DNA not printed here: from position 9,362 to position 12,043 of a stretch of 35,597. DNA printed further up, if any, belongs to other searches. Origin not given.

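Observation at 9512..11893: Orphan, monocistronic 793-aa heptaheme cytochrome c with a large heme-free N-terminal domain and four extra cysteines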

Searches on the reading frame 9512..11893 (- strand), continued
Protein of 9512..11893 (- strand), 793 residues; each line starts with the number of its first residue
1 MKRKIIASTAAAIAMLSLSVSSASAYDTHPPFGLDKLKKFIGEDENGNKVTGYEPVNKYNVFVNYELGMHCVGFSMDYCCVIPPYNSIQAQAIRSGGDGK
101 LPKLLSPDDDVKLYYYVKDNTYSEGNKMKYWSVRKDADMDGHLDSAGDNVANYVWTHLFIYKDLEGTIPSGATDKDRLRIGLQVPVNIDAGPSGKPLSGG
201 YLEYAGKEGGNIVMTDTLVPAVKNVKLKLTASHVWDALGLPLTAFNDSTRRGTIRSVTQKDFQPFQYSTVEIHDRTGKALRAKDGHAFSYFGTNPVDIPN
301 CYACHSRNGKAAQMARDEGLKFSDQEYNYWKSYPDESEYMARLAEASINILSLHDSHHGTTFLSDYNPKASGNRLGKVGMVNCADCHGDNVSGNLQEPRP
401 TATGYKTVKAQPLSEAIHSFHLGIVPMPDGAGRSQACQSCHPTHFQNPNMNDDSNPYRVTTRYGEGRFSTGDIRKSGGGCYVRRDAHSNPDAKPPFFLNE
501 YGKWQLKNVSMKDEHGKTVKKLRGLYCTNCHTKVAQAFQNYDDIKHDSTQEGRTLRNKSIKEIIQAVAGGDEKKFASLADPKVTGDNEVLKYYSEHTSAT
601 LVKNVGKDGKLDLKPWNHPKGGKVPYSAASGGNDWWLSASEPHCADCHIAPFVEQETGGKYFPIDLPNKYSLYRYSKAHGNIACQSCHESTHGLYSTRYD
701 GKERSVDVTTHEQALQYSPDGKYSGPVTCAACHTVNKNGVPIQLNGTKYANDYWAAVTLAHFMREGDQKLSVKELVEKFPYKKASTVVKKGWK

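Call 34: find_related_loci(query=A3, collection=genome_contigs, flank=8000)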
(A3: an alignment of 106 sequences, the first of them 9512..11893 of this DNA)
Query A3 (793 aa) in genome_contigs; peptide patterns used: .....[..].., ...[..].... (x = any residue, [..] = any of these).
600 stretches matched a pattern (row limit reached: there are more); 580 encode a relative of the query (tblastn E <= 1e-3); the best 80 are kept; 80 distinct loci.
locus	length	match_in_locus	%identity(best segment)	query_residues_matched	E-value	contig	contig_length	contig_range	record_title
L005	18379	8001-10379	84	1-793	0e+0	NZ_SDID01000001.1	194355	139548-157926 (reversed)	Sulfurimonas indica strain NW8N contig1, whole genome shotgun sequence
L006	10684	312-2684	84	3-793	0e+0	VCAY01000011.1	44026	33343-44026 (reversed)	MAG: Epsilonproteobacteria bacterium isolate symbiont_bin4 NODE_11_length_44026_cov_93.037908, whole genome shotgun sequ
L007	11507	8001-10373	82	3-793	0e+0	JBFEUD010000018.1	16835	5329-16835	MAG: Sulfurimonas sp. isolate Mix_mud07.2021.05.5 k141_1208235_length_16835_cov_7.8964, whole genome shotgun sequence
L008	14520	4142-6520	83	1-793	0e+0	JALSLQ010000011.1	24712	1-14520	MAG: Sulfurimonas sp. isolate 355-202_metabat2_scaf2bin.042_VB 355-202_scaffold_1260_c1, whole genome shotgun sequence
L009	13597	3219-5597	82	1-793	0e+0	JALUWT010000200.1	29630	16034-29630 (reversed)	MAG: Sulfurimonas sp. isolate 131-447_maxbin2_scaf2bin.089 131-447_scaffold_780_c1, whole genome shotgun sequence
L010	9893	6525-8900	82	1-793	0e+0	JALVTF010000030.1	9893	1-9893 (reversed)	MAG: Campylobacterales bacterium isolate M1_metabat1_scaf2bin.016 M1_NODE_1788_length_9893_cov_18.321933, whole genome s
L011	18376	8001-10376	82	1-793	0e+0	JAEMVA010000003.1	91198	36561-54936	Sulfurimonas sp. SAG-AH-194-I05 strain SAG AH-194-I05 AH-194-I05_NODE_3, whole genome shotgun sequence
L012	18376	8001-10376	81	2-793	0e+0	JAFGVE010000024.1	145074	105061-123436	MAG: Campylobacterales bacterium isolate ZodW_Metabat.126 k87_13312010, whole genome shotgun sequence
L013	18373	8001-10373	81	2-793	0e+0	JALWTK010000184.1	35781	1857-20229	MAG: Sulfurimonas sp. isolate M2_metabat2_scaf2bin.180 M2_NODE_862_length_35781_cov_14.287205, whole genome shotgun sequ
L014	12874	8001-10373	81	3-793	0e+0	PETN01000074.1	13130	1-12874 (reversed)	MAG: Sulfurimonas sp. CG01_land_8_20_14_3_00_36_23 CG01_land_8_20_14_3.00_scaffold_805_c, whole genome shotgun sequence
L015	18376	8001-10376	81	2-793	0e+0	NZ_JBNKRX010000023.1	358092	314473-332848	MAG: Sulfurimonas sp. isolate B1B2.bin.19.orig k141_3215530, whole genome shotgun sequence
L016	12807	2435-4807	81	2-793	0e+0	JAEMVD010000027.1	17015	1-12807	Sulfurimonas sp. SAG-AH-194-C20 strain SAG AH-194-C20 AH-194-C20_NODE_27, whole genome shotgun sequence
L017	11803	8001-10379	81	1-793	0e+0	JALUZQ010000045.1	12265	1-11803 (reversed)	MAG: Sulfurimonas sp. isolate 132-544_metabat1_scaf2bin.019_VB 132-544_scaffold_1545_c1, whole genome shotgun sequence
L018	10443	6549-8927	80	1-793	0e+0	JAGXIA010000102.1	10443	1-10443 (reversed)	MAG: Helicobacteraceae bacterium isolate LH_M75 k141_864338, whole genome shotgun sequence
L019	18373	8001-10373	81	2-793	0e+0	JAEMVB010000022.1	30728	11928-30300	Sulfurimonas sp. SAG-AH-194-L11 strain SAG AH-194-L11 AH-194-L11_NODE_22, whole genome shotgun sequence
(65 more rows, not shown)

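Call 44: list_cluster_members(proteins=[P0076, P0115, P0022, P0078, P0298, P0274, P0081])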
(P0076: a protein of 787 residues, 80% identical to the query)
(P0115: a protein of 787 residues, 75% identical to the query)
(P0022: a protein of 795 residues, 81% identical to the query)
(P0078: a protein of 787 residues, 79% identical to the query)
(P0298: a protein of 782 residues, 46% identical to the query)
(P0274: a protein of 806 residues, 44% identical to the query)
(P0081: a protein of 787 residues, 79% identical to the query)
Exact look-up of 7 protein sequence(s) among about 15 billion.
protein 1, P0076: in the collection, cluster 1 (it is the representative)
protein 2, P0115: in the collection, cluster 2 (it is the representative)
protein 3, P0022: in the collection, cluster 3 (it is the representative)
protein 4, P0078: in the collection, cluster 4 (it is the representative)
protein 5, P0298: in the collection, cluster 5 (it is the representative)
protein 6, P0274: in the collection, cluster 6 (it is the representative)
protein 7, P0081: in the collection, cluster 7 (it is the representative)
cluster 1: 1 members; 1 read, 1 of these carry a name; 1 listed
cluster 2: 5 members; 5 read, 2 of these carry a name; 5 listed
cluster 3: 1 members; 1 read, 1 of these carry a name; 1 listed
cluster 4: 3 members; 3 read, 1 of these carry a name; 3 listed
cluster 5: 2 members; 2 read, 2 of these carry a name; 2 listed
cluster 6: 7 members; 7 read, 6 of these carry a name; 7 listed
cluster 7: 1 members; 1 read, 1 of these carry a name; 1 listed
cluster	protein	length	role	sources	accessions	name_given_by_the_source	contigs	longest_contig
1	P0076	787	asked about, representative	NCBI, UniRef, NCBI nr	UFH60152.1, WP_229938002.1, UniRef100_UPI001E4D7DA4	hypothetical protein [Sulfurovum mangrovi] | hypothetical protein n=1 Tax=Sulfurovum mangrovi TaxID=2893889 RepID=UPI001E4D7DA4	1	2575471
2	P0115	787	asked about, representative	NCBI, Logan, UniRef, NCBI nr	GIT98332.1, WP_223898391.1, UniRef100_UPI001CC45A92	hypothetical protein [Sulfurovum sp. TSL1] | hypothetical protein n=1 Tax=Sulfurovum sp. TSL1 TaxID=2826994 RepID=UPI001CC45A92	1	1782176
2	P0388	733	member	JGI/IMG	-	mono/diheme cytochrome c family protein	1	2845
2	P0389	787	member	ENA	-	-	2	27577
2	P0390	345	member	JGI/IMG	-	-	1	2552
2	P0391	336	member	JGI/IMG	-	-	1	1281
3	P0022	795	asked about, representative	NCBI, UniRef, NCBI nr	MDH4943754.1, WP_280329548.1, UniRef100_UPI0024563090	hypothetical protein [Sulfurimonas sp. C5] | hypothetical protein n=1 Tax=Sulfurimonas sp. C5 TaxID=3036947 RepID=UPI0024563090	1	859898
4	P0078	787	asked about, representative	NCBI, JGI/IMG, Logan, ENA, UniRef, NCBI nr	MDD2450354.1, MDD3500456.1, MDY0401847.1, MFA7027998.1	hypothetical protein [Sulfurovum sp.] | mono/diheme cytochrome c family protein | hypothetical protein n=1 Tax=Sulfurovum sp. TaxID=1969726 RepID=UPI002A35D203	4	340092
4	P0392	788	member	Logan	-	-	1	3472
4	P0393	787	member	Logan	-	-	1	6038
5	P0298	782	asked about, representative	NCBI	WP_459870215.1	cytochrome c3 family protein [Endothiovibrio diazotrophicus]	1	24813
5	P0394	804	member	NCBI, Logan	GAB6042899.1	hypothetical protein JCM17961_35760 [Endothiovibrio diazotrophicus]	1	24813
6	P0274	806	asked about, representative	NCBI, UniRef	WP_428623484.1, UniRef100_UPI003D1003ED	hypothetical protein [Sedimenticola sp.] | hypothetical protein n=1 Tax=Sedimenticola sp. TaxID=1940285 RepID=UPI003D1003ED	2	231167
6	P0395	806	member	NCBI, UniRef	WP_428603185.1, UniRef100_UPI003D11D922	hypothetical protein [Sedimenticola sp.] | hypothetical protein n=1 Tax=Sedimenticola sp. TaxID=1940285 RepID=UPI003D11D922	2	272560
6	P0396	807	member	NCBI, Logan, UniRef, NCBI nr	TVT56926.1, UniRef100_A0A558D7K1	MAG: hypothetical protein FHK82_06320 [Sedimenticola thiotaurini] | Cytochrome c domain-containing protein n=1 Tax=Sedimenticola thiotaurini TaxID=1543721 ...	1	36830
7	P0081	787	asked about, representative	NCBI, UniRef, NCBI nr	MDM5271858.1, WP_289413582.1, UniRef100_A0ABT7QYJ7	hypothetical protein PGH07_06685 [Sulfurovum sp. zt1-1] | Uncharacterized protein n=1 Tax=Sulfurovum zhangzhouensis TaxID=3019067 ... | hypothetical protein [Sulfurovum zhangzhouensis]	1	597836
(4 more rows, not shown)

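Call 47: predict_structure(alignment_id=A3)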
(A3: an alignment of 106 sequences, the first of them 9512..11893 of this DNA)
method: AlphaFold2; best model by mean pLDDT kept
length: 793 residues; sequences in the alignment: 106
mean_pLDDT: 75.5   pTM: 0.82
mean pLDDT of the five models: 75.5, 74.8, 74.3, 73.3, 66.5
residues with pLDDT >= 90: 200; 70-90: 335; 50-70: 161; < 50: 97
segments of 3 or more residues with pLDDT < 50: 1-4, 6-24, 71-73, 81-83, 122-128, 403-407, 598-639, 661-664, 690-694
pLDDT, mean of each block of 10 residues (from residue 1): 47 40 70 92 85 94 71 54 68 93 94 85 46 73 77 79 74 87 77 78 87 72 73 85 62 74 76 95 91 69 83 91 92 88 87 84 86 70 60 54 50 69 86 80 53 57 76 70 59 81 91 91 78 84 84 92 96 93 86 63 38 38 40 45 82 68 60 71 75 50 56 85 85 95 95 95 89 94 94 85
secondary structure, 60 per line:
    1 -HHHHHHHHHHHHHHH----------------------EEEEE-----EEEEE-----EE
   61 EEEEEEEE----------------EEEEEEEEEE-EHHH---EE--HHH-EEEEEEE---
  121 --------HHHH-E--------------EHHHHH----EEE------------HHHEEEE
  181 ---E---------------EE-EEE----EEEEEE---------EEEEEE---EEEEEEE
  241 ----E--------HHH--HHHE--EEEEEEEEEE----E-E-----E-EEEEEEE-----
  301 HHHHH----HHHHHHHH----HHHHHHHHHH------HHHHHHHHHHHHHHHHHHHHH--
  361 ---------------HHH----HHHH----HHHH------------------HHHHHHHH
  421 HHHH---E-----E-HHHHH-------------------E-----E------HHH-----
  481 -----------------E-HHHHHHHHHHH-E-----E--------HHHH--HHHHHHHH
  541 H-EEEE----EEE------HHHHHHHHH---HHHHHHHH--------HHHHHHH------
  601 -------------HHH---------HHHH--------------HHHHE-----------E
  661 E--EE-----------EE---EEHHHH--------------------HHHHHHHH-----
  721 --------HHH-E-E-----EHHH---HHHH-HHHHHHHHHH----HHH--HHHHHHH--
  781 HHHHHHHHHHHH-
elements in order (helices of 4 or more, strands of 3 or more residues): H2-16 E39-43 E49-53 E59-68 E85-94 E111-117 H129-132 H150-154 E159-161 E177-180 E203-205 E210-215 E225-230 E234-240 E265-274 E289-295 H301-305 H310-317 H322-331 H338-358 H383-386 H391-394 H413-424 H436-440 H500-510 H527-530 H533-541 E543-546 E551-553 H560-568 H572-579 H588-594 H626-629 H644-647 H684-687 H708-715 H748-751 H753-762 H772-778 H781-792

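Call 50: fold_search(model_id=the predicted structure, library=pdb)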
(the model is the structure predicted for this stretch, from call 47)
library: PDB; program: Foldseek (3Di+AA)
matches with E <= 10: 173; with E <= 0.001: 0
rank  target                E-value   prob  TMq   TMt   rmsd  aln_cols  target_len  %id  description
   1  9huj_B                1.7e-01  0.08  0.09  0.11  17.2       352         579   10  CryoEM structure of human peptidylarginine deiminase type 4 (PAD4) in complex with heparin oligomer (12 subunits) (released 2025-10-22)
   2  4lmh_C                3.4e-01  0.06  0.09  0.10  18.9       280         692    9  Crystal structure of the outer membrane decaheme cytochrome OmcA (released 2014-04-16)
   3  9axl_A                3.6e-01  0.11  0.10  0.13  10.0       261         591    7  Structure of the semi-extended AlphaIIbBeta3 in complex with R21D10 Fab (released 2024-11-13)
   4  3b1u                  3.8e-01  0.10  0.10  0.12  13.2       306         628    8  Crystal structure of human peptidylarginine deiminase 4 in complex with o-F-amidine (released 2011-10-26)
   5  8god                  4.7e-01  0.07  0.09  0.11  14.4       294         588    8  Co-crystal structure of Human Protein-arginine deiminase type-4 (PAD4) with small molecule inhibitor JBI-589 (released 2023-03-29)
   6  9huh_B                5.0e-01  0.08  0.11  0.14  15.2       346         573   10  CryoEM structure of human peptidylarginine deiminase type 4 (PAD4) in 10 mM calcium (released 2025-10-22)
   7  9dpz                  5.3e-01  0.15  0.09  0.11  11.7       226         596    9  Potent inhibition of the protein arginine deiminases (PAD1-4) by targeting a Ca2+ dependent allosteric binding site (released 2025-05-28)
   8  4f8o_A                6.6e-01  0.08  0.08  0.33  15.4       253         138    9  X-ray structure of PsaA from Yersinia pestis, in complex with lactose and AEBSF (released 2013-05-22)
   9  7d5v_A                6.6e-01  0.08  0.09  0.11  14.9       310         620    9  Structure of the C646A mutant of peptidylarginine deiminase type III (PAD3) (released 2021-06-02)
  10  2dex_X                7.3e-01  0.10  0.12  0.14  12.9       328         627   11  Crystal structure of human peptidylarginine deiminase 4 in complex with histone H3 N-terminal peptide including Arg17 (released 2006-04-11)
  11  6qyc_B                7.8e-01  0.06  0.08  0.10  19.2       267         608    9  Crystal structure of MtrC from Shewanella baltica OS185 (released 2020-04-22)
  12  6ubz_D                7.8e-01  0.03  0.08  0.09  23.0       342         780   10  Crystal structure of D678A GoxA bound to glycine at pH 5.5 (released 2019-10-23)
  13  4lmh_A                8.2e-01  0.04  0.08  0.09  20.1       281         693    8  Crystal structure of the outer membrane decaheme cytochrome OmcA (released 2014-04-16)
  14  10ps                  9.7e-01  0.06  0.09  0.12  17.3       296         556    9  Crystal structure of SdrD A2-A3-B1-B2 domains from Staphylococcus aureus JH1 (released 2026-02-11)
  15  6qyc_A                1.0e+00  0.06  0.09  0.11  18.5       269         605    9  Crystal structure of MtrC from Shewanella baltica OS185 (released 2020-04-22)
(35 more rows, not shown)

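Call 51: search_solved_structures(query=A3, max_evalue=10, show_alignments=3)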
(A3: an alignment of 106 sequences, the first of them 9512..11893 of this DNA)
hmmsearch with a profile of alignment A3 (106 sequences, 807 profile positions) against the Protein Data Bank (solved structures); distinct sequences matched with E-value up to 10: 3.
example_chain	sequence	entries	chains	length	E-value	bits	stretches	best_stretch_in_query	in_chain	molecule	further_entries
8q1w_A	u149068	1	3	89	0.083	14.5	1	519-557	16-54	Putative lipoprotein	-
1ehj_A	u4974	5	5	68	0.26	12.9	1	706-757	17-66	CYTOCHROME C7 | CYTOCHROME C551.5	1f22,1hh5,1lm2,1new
1kwj_A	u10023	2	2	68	0.82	11.2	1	707-757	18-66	cytochrome c7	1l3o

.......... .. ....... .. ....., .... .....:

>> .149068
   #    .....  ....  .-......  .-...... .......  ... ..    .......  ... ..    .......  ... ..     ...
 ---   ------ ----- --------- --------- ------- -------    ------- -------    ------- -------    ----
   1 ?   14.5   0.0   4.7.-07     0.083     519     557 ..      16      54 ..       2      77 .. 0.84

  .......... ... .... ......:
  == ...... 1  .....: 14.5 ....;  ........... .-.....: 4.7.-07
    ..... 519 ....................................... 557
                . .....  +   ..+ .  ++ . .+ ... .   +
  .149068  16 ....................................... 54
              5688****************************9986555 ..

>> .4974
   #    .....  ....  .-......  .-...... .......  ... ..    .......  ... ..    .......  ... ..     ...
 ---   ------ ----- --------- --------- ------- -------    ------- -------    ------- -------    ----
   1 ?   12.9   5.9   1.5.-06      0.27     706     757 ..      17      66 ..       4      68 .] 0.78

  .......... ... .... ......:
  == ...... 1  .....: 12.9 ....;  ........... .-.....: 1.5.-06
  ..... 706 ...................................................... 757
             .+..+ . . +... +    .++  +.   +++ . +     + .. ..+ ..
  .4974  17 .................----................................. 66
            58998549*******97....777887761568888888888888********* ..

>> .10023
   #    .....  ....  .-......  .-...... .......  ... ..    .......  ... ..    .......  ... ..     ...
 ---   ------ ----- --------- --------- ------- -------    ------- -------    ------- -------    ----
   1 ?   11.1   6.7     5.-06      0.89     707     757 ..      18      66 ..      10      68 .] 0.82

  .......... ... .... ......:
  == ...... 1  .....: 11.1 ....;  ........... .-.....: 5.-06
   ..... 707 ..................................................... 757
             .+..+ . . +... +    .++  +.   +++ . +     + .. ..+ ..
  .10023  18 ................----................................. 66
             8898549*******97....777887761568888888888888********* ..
